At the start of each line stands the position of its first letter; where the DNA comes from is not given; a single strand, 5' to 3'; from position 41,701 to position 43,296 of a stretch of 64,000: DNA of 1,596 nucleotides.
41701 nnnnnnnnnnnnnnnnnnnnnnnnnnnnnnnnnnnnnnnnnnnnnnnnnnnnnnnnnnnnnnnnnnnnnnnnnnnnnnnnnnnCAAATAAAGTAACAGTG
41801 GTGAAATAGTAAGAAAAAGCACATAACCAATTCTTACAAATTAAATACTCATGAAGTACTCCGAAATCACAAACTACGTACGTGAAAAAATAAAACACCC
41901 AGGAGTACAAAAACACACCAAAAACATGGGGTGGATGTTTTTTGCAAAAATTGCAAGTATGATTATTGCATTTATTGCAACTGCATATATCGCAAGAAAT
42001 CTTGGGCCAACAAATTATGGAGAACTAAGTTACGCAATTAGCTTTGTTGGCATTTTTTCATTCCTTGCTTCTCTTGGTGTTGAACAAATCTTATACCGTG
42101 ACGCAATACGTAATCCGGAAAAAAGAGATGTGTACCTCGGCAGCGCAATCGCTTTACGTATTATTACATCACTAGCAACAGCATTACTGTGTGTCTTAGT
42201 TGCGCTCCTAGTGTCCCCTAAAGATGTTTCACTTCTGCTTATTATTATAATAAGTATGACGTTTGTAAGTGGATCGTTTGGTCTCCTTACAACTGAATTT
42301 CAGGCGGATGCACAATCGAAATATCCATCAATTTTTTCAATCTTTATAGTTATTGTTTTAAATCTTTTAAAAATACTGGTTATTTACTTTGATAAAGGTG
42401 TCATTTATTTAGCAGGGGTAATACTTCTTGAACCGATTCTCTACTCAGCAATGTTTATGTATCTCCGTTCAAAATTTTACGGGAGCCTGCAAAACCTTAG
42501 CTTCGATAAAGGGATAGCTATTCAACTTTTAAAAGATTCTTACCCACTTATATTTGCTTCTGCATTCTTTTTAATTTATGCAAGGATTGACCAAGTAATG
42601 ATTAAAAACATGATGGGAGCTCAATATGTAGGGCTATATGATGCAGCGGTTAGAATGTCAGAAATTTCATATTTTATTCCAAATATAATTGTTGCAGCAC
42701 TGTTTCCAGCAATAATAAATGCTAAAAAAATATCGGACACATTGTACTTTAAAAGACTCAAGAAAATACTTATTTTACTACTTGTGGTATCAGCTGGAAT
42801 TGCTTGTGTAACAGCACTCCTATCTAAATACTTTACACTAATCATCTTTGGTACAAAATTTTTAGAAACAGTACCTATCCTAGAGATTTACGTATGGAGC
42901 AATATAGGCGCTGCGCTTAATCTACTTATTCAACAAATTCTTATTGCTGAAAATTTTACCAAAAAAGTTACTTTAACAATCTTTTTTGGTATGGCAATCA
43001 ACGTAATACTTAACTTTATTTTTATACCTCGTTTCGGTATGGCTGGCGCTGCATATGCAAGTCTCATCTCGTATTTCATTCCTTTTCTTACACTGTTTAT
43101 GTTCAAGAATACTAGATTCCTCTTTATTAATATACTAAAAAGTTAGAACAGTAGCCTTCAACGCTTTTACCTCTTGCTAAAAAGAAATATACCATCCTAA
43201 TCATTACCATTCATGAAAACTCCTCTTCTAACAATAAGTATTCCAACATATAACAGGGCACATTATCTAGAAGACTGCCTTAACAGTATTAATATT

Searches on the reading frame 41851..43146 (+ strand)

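Call 19: search_protein_families(library=ncbifam, proteins=[window:41851-43146:+], max_evalue=1e-10)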
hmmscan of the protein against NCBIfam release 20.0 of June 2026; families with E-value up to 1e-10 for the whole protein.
window:41851-43146:+ (431 aa): 1 family
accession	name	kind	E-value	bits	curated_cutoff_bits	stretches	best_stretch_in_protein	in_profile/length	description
NF041871.1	Wzx_EPS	equivalog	1.3e-12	47.2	800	1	35-407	15-390/492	exopolysaccharide biosynthesis flippase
